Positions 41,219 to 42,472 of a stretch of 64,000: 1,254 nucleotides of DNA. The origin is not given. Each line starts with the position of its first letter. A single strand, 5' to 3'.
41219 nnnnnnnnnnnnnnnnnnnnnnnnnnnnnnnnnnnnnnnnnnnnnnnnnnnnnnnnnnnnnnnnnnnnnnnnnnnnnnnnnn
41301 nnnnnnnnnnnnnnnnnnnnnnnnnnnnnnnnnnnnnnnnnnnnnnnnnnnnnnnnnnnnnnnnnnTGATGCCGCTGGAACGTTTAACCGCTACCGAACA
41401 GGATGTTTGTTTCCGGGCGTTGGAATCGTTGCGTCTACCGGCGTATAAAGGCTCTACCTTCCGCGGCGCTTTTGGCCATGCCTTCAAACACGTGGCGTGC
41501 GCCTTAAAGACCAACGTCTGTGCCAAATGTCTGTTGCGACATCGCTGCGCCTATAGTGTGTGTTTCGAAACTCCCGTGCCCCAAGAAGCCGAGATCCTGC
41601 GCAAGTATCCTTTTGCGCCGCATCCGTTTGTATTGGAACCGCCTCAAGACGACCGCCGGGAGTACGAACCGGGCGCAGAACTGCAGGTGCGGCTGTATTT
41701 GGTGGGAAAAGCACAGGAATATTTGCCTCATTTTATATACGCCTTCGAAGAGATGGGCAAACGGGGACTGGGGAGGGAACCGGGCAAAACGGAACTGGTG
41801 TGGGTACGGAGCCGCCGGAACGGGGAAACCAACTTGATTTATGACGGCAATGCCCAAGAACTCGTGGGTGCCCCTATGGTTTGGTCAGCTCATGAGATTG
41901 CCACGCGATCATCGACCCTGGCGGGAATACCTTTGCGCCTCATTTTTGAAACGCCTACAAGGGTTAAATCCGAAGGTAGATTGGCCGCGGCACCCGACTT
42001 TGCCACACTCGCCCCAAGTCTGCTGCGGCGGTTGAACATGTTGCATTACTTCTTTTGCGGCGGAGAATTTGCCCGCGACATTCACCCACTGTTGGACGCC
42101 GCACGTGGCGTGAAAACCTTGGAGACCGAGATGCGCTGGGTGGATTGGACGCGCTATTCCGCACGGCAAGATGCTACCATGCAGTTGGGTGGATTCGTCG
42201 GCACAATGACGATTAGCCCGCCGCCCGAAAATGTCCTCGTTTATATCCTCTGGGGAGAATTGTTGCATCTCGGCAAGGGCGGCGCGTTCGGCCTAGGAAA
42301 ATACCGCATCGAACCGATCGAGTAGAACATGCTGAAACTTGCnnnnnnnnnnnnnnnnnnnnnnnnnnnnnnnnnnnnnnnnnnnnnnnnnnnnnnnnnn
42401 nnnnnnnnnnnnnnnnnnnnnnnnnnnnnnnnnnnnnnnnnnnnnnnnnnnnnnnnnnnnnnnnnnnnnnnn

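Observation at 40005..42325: Orphan csm6-like (CARF-HEPN) + cas6-like cassette with no CRISPR array or effector genes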

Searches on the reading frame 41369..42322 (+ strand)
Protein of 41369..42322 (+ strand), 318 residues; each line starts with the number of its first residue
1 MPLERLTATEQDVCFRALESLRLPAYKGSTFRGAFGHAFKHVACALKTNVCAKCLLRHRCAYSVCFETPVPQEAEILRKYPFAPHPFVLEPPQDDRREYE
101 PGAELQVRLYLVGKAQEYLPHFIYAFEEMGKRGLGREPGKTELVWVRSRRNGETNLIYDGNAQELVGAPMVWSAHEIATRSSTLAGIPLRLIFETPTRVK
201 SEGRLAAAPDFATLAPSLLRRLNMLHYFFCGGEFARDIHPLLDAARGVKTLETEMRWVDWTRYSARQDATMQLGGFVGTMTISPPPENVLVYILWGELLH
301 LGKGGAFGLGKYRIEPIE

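Call 3: search_protein_families(library=pfam, proteins=[window:41369-42322:+], max_evalue=1)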
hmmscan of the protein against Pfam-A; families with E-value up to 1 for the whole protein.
window:41369-42322:+ (318 aa): 1 family
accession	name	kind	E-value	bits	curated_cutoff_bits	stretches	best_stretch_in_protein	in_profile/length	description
PF10040.14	CRISPR_Cas6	-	2.6e-15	57.3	25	1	192-312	2-89/89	CRISPR-associated endoribonuclease Cas6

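Call 4: search_protein_families(library=ncbifam, proteins=[window:41369-42322:+], max_evalue=1)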
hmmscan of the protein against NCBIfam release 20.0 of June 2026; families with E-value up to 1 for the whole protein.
window:41369-42322:+ (318 aa): 1 family
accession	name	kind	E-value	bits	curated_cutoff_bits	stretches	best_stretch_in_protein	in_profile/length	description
TIGR01877.1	cas_cas6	equivalog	0.025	15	58.65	1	189-313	83-200/200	CRISPR-associated endoribonuclease Cas6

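Call 5: search_protein_families(library=padloc, proteins=[window:41369-42322:+], max_evalue=1)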
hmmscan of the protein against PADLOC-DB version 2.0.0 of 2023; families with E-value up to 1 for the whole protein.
window:41369-42322:+ (318 aa): 8 families
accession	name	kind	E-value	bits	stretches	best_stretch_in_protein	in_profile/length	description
PDLC01477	Cas6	-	1.1e-98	328.4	1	6-315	3-295/296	"CAS-I,CAS-II,CAS-III,CAS-IV,CAS-V,CAS-VI; crRNAmaturation"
PDLC01496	Cas6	-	2.1e-78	261.6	1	13-315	9-279/281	"CAS-I,CAS-II,CAS-III,CAS-IV,CAS-V,CAS-VI; crRNAmaturation"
PDLC01650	Cas6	-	6.1e-20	70.2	1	193-310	3-102/102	"CAS-I,CAS-II,CAS-III,CAS-IV,CAS-V,CAS-VI; crRNAmaturation"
PDLC02098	Cas6_IIIa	-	1.9e-12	46.1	1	12-314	4-199/200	-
PDLC01373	Cas6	-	3e-11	41.5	1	21-161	19-150/289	"CAS-I,CAS-II,CAS-III,CAS-IV,CAS-V,CAS-VI; crRNAmaturation"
PDLC01265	Cas6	-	5.7e-08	31.8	1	84-313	1-179/179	"CAS-I,CAS-II,CAS-III,CAS-IV,CAS-V,CAS-VI; crRNAmaturation"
PDLC01466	Cas6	-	1.3e-05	23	1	83-317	35-222/223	"CAS-I,CAS-II,CAS-III,CAS-IV,CAS-V,CAS-VI; crRNAmaturation"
PDLC00956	Cas6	-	0.0067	15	1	189-313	83-200/200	CRISPR-associated endoribonuclease Cas6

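Call 33: search_solved_structures(query=window:41369-42322:+, max_evalue=1, show_alignments=2)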
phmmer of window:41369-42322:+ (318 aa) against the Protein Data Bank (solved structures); distinct sequences matched with E-value up to 1: 0.

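Call 41: find_homologous_proteins(query=window:41369-42322:+, max_evalue=1e-10)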
Query window:41369-42322:+ (318 aa): 784 proteins with E <= 1e-10 among 3780 candidates; the best 120 are listed.
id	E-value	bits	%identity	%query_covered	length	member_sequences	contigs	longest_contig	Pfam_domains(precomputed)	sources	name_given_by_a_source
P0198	7.1e-218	740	100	100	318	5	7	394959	PF27225.1,PF10040.15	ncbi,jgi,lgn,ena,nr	ncbi:MAG TPA: CRISPR system precrRNA processing endoribonuclease RAMP protein Cas6 [Candidatus Hydro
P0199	3.2e-122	426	60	100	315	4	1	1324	PF27225.1,PF10040.15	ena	-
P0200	1.1e-119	418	60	99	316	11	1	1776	PF27225.1,PF10040.15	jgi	-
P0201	1.4e-119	417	58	98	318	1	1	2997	PF27225.1,PF10040.15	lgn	-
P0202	7.3e-118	412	58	98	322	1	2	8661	PF27225.1,PF10040.15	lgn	-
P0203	1.2e-117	411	58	99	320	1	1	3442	PF27225.1,PF10040.15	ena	-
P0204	1.9e-116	407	58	99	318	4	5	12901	PF27225.1,PF10040.15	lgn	-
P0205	3.6e-116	406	58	98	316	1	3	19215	PF27225.1,PF10040.15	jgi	jgi:hypothetical protein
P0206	2.5e-115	403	60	98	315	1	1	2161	PF27225.1,PF10040.15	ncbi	-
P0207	1.2e-114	401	56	98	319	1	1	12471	PF27225.1,PF10040.15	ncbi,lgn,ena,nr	ncbi:MAG: CRISPR system precrRNA processing endoribonuclease RAMP protein Cas6 [Candidatus Hydrogene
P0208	1.4e-113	397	56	99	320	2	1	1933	PF27225.1,PF10040.15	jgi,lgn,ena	-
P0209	3.3e-113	396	56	99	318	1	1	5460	PF27225.1,PF10040.15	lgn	-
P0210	9.1e-113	395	58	98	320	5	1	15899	PF27225.1,PF10040.15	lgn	-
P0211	1.2e-112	394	54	99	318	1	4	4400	PF27225.1,PF10040.15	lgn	-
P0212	1.3e-112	394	56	98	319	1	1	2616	PF27225.1,PF10040.15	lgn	-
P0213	3.4e-112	393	56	100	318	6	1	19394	PF27225.1,PF10040.15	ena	-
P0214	2.0e-111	390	57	98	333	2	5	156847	PF27225.1,PF10040.15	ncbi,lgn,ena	-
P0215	3.4e-111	390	54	99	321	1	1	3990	PF27225.1,PF10040.15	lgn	-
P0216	2.2e-110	387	55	98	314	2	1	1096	PF27225.1,PF10040.15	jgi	jgi:hypothetical protein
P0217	4.0e-110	386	55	99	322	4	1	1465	PF27225.1,PF10040.15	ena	-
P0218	4.6e-110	386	58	92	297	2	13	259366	PF27225.1,PF10040.15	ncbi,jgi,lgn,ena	-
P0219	4.9e-110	386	53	99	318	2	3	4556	PF27225.1,PF10040.15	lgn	-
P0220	1.2e-109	385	54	98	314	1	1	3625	PF27225.1,PF10040.15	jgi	jgi:hypothetical protein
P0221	1.2e-109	384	55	99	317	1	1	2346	PF27225.1,PF10040.15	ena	-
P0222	1.1e-108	381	55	99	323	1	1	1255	PF27225.1,PF10040.15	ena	-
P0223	7.4e-107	375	54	99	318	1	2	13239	PF27225.1,PF10040.15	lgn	-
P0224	2.0e-105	371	54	98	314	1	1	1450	PF27225.1,PF10040.15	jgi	jgi:hypothetical protein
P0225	3.0e-103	364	54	98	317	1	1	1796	PF27225.1,PF10040.15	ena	-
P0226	3.4e-103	363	52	98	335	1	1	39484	PF27225.1,PF10040.15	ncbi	-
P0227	3.6e-101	357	52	98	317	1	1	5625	PF27225.1,PF10040.15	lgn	-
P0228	1.9e-100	354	51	98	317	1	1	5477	PF27225.1,PF10040.15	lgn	-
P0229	7.6e-100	352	52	99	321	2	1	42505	PF27225.1,PF10040.15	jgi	jgi:hypothetical protein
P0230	1.9e-99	351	49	99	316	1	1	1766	PF27225.1,PF10040.15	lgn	-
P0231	5.9e-99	349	51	99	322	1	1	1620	PF27225.1,PF10040.15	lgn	-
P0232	6.1e-99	349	51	99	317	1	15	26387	PF27225.1,PF10040.15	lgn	-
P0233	1.1e-97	345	50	98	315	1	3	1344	PF27225.1,PF10040.15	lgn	-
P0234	1.8e-92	328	49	97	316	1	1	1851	PF27225.1,PF10040.15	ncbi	-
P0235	2.8e-91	324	48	97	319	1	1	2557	PF27225.1,PF10040.15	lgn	-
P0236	5.6e-88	313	47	95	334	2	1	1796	PF27225.1,PF10040.15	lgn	-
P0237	3.7e-84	301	46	94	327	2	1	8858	PF27225.1,PF10040.15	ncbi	ncbi:MAG: CRISPR system precrRNA processing endoribonuclease RAMP protein Cas6 [Thermodesulfobacteri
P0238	3.7e-84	301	45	98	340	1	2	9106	PF27225.1,PF10040.15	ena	-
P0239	1.3e-83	299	47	94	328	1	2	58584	PF27225.1,PF10040.15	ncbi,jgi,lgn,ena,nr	ncbi:MAG TPA: CRISPR system precrRNA processing endoribonuclease RAMP protein Cas6 [Candidatus Lates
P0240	1.8e-82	295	43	98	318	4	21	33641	PF27225.1,PF10040.15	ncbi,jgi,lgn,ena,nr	ncbi:MAG: CRISPR-associated protein Cas6 [Deltaproteobacteria bacterium CG_4_8_14_3_um_filter_45_9]|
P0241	3.9e-82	294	42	100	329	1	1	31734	PF27225.1,PF10040.15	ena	-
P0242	4.4e-82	294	46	95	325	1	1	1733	PF27225.1,PF10040.15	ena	-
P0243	4.9e-82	294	45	95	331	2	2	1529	PF27225.1,PF10040.15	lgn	-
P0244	8.2e-82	293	45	99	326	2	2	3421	PF27225.1,PF10040.15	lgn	-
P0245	8.4e-82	293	46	94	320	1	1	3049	PF27225.1,PF10040.15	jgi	jgi:CRISPR-associated endoribonuclease Cas6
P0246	1.5e-81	292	46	99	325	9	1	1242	PF27225.1,PF10040.15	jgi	-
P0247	3.5e-81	291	46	94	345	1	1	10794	PF27225.1,PF10040.15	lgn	-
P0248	6.4e-81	290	43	98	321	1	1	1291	PF27225.1,PF10040.15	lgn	-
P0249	1.6e-80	289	45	94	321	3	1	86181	PF27225.1,PF10040.15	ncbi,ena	-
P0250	2.4e-80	288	42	100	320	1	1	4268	PF27225.1,PF10040.15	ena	-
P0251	3.8e-80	288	42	99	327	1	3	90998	PF27225.1,PF10040.15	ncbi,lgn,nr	ncbi:MAG: CRISPR system precrRNA processing endoribonuclease RAMP protein Cas6 [Syntrophaceae bacter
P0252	4.5e-80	287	44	98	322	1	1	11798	PF27225.1,PF10040.15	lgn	-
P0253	1.4e-79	286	43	94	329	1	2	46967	PF27225.1,PF10040.15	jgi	jgi:CRISPR-associated endoribonuclease Cas6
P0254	1.9e-79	285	46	95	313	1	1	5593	PF27225.1,PF10040.15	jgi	-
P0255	2.6e-79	285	47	94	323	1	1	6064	PF27225.1,PF10040.15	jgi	-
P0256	2.7e-79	285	43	98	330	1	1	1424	PF27225.1,PF10040.15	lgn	-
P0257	3.3e-79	285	39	99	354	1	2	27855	PF27225.1,PF10040.15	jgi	jgi:hypothetical protein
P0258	3.3e-79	285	40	99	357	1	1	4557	PF27225.1,PF10040.15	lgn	-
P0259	5.0e-79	284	40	99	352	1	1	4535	PF27225.1,PF10040.15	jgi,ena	-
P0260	5.7e-79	284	44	94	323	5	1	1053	PF27225.1,PF10040.15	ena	-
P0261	8.3e-79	283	43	98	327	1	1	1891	PF27225.1,PF10040.15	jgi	-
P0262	8.9e-79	283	41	93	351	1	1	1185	PF27225.1,PF10040.15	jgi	jgi:CRISPR-associated endoribonuclease Cas6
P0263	1.0e-78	283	42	94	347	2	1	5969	PF27225.1,PF10040.15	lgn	-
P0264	1.6e-78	282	46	98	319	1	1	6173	PF27225.1,PF10040.15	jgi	-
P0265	2.0e-78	282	44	98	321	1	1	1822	PF27225.1,PF10040.15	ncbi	-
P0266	2.4e-78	282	42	100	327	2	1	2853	PF27225.1,PF10040.15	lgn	-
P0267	2.7e-78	282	42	98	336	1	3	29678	PF27225.1,PF10040.15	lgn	-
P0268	3.3e-78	281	44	94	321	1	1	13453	PF27225.1,PF10040.15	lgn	-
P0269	3.9e-78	281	45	98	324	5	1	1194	PF27225.1,PF10040.15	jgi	jgi:hypothetical protein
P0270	3.9e-78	281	44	93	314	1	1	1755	PF27225.1,PF10040.15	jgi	jgi:CRISPR-associated endoribonuclease Cas6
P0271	3.9e-78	281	45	94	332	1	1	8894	PF27225.1,PF10040.15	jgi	jgi:CRISPR-associated endoribonuclease Cas6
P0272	5.5e-78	280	44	95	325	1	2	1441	PF27225.1,PF10040.15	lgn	-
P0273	5.6e-78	280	44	94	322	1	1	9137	PF27225.1,PF10040.15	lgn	-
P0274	6.2e-78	280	45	95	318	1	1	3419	PF27225.1,PF10040.15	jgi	-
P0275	6.8e-78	280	41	98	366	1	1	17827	PF27225.1,PF10040.15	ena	-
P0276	7.0e-78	280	40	98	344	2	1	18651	PF27225.1,PF10040.15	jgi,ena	-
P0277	9.5e-78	280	45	96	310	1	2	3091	PF27225.1,PF10040.15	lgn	-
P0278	1.0e-77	280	39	94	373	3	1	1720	PF27225.1,PF10040.15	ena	-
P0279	1.2e-77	279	41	99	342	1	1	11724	PF27225.1,PF10040.15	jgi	jgi:CRISPR-associated endoribonuclease Cas6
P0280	1.4e-77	279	45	95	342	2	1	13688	PF27225.1,PF10040.15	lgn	-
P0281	1.9e-77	279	45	99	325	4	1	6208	PF27225.1,PF10040.15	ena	-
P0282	1.9e-77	279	44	99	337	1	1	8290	PF27225.1,PF10040.15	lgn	-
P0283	2.0e-77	279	44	95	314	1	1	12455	PF27225.1,PF10040.15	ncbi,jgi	-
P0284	3.4e-77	278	41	99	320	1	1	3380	PF27225.1,PF10040.15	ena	-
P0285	6.2e-77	277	45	94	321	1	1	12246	PF27225.1,PF10040.15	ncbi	ncbi:MAG: CRISPR system precrRNA processing endoribonuclease RAMP protein Cas6 [Thermodesulfobacteri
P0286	7.1e-77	277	43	94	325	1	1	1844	PF27225.1,PF10040.15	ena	-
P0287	7.5e-77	277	41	98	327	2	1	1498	PF27225.1,PF10040.15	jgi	jgi:CRISPR-associated endoribonuclease Cas6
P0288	8.4e-77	277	41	98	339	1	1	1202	PF27225.1,PF10040.15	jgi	jgi:CRISPR-associated endoribonuclease Cas6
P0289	9.0e-77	277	43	94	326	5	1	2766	PF27225.1,PF10040.15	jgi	-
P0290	9.4e-77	276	36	98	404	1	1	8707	PF27225.1,PF10040.15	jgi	jgi:hypothetical protein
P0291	1.0e-76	276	47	94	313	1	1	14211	PF27225.1,PF10040.15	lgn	-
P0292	1.2e-76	276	42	100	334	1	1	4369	PF27225.1,PF10040.15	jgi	-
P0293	1.3e-76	276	39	100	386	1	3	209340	PF27225.1,PF10040.15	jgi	jgi:hypothetical protein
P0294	1.3e-76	276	42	99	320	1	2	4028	PF27225.1,PF10040.15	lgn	-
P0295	1.3e-76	276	42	98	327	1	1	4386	PF27225.1,PF10040.15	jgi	-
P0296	1.6e-76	276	47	94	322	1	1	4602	PF27225.1,PF10040.15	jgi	-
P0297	1.7e-76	276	39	98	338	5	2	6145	PF27225.1,PF10040.15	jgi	jgi:CRISPR-associated endoribonuclease Cas6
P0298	1.9e-76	275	47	94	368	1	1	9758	PF27225.1,PF10040.15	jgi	jgi:CRISPR-associated endoribonuclease Cas6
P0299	2.1e-76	275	44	97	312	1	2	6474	PF27225.1,PF10040.15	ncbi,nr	ncbi:CRISPR system precrRNA processing endoribonuclease RAMP protein Cas6 [bacterium]|nr:CRISPR syst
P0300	2.3e-76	275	41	95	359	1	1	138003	PF27225.1,PF10040.15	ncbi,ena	-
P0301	2.3e-76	275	46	93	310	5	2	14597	PF27225.1,PF10040.15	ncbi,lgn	-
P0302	2.9e-76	275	46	95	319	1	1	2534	PF27225.1,PF10040.15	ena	-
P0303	3.0e-76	275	46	92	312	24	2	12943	PF27225.1,PF10040.15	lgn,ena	-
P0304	3.1e-76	275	43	98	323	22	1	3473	PF27225.1,PF10040.15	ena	-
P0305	3.7e-76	275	42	96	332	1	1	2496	PF27225.1,PF10040.15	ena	-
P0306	4.2e-76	274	42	99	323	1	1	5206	PF27225.1,PF10040.15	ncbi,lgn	-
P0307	4.4e-76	274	43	94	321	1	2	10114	PF27225.1,PF10040.15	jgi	jgi:CRISPR-associated endoribonuclease Cas6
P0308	4.6e-76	274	43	94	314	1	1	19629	PF27225.1,PF03787.21,PF10040.15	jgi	-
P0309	5.0e-76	274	46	93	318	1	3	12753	PF27225.1,PF10040.15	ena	-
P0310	6.7e-76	274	41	98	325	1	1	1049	PF27225.1,PF10040.15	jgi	jgi:CRISPR-associated endoribonuclease Cas6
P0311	6.9e-76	274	43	96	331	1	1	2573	PF27225.1,PF10040.15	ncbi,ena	-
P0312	7.7e-76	273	39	98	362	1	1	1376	PF27225.1,PF10040.15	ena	-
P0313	8.1e-76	273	47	94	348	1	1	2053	PF27225.1,PF10040.15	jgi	jgi:hypothetical protein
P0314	9.1e-76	273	44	94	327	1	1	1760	PF27225.1,PF10040.15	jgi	-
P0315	9.4e-76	273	39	98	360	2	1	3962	PF27225.1,PF10040.15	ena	-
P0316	1.6e-75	272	40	100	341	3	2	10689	PF27225.1,PF10040.15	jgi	jgi:CRISPR-associated endoribonuclease Cas6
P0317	1.7e-75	272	42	98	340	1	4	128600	PF27225.1,PF10040.15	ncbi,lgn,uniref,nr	ncbi:hypothetical protein MELA_00766 [Candidatus Methylomirabilis lanthanidiphila]|uniref:CRISPR-ass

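Call 45: find_related_loci(query=A3, collection=genome_contigs, flank=10000)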
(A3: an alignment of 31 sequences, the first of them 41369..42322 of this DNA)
Query A3 (318 aa) in genome_contigs; peptide patterns used: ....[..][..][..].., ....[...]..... (x = any residue, [..] = any of these).
599 stretches matched a pattern (row limit reached: there are more); 577 encode a relative of the query (tblastn E <= 1e-3); the best 80 are kept; 80 distinct loci.
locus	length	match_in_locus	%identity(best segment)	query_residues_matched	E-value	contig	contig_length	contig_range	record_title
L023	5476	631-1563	59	2-314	2e-120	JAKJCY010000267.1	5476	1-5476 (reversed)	MAG: Candidatus Hydrogenedentota bacterium isolate UR.bin34 NODE_267_length_5476_cov_12.174477, whole genome shotgun seq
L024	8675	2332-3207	46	15-315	3e-85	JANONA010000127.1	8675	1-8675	MAG: Nitrospirota bacterium isolate VAR_43_metabat_96 VAR_43_k141_1581476, whole genome shotgun sequence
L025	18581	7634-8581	44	1-315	1e-83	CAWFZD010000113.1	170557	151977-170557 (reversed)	MAG: uncultured Alphaproteobacteria bacterium isolate MFD05379.bin.2.7 genome assembly, contig: contig_6366, whole genom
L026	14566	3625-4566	45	3-315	1e-83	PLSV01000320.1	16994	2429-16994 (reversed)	MAG: Syntrophobacteraceae bacterium isolate bog_1154 73.20120700_S1D.281_contig_139799, whole genome shotgun sequence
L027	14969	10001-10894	45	16-314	5e-82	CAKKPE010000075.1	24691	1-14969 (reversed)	bacterium isolate Hainich-H32-bin143-1 genome assembly, contig: H32-bin143_1_Hain_PNK108_H32_02um_984_length_24691_cov_7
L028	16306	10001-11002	44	15-317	3e-81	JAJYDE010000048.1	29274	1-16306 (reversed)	MAG: Deltaproteobacteria bacterium isolate BP9.bin85 NODE_2645_length_29274_cov_1.649913, whole genome shotgun sequence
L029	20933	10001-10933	42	3-314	5e-81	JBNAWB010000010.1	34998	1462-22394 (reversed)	MAG: Thermodesulfobacteriota bacterium isolate Kamch4342-D-MF-053 bin28.fa-10, whole genome shotgun sequence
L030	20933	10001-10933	41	3-314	2e-80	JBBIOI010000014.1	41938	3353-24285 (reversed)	MAG: Deltaproteobacteria bacterium isolate TCS170221_bin_276 NODE_693_length_41938_cov_3.90321, whole genome shotgun seq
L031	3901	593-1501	44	3-314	1e-80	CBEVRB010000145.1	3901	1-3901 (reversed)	MAG TPA_asm: uncultured bacterium isolate SRR24791474_binner12_Refined_27 genome assembly, contig: ERZ25515408.3073, who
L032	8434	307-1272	40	1-317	5e-80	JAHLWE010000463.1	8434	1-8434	MAG: Promethearchaeota archaeon isolate 2R3_4 k141_90727, whole genome shotgun sequence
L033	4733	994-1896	41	17-314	1e-79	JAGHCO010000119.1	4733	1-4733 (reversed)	MAG: Candidatus Aerophobetes bacterium isolate AUK284 PB_MBMC_238_c_000000000135, whole genome shotgun sequence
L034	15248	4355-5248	43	19-314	1e-79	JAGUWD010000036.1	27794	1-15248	MAG: Thermodesulfovibrionales bacterium isolate DeMMO5_1 c_000000025446, whole genome shotgun sequence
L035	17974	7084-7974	40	16-314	5e-79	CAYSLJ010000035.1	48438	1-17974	MAG TPA_asm: uncultured Synergistia bacterium isolate SRP239243_co1_332 genome assembly, contig: NODE_882_length_48438_c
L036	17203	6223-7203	40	1-313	4e-79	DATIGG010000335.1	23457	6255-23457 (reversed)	MAG TPA_asm: Thermodesulfobacteriota bacterium isolate SMAG_U16415 k141_595049, whole genome shotgun sequence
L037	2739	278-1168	40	16-314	1e-80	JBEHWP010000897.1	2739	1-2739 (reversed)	MAG: Vulcanimicrobiota bacterium isolate ER1 k141_285077_length_2739_cov_6.0000, whole genome shotgun sequence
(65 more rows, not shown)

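Call 48: predict_structure(alignment_id=A3)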
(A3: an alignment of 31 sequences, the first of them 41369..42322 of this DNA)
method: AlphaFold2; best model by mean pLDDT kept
length: 318 residues; sequences in the alignment: 31
mean_pLDDT: 87.0   pTM: 0.87
mean pLDDT of the five models: 87.0, 83.9, 83.3, 82.4, 80.4
residues with pLDDT >= 90: 183; 70-90: 95; 50-70: 34; < 50: 6
segments of 3 or more residues with pLDDT < 50: 303-306
pLDDT, mean of each block of 10 residues (from residue 1): 94 97 85 89 74 70 79 55 80 90 96 95 96 85 98 96 96 96 97 87 82 90 91 88 95 89 69 84 97 94 58 94
secondary structure, 60 per line:
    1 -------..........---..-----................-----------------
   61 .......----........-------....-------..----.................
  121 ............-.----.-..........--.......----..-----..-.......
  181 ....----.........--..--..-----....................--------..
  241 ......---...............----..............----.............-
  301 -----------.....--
elements in order: E8-17 H28-43 H61-67 H72-79 E87-90 E104-112 H113-132 E141-150 E153-159 H174-184 E189-197 H211-230 H239-246 E250-264 E269-282 H287-299 E312-316
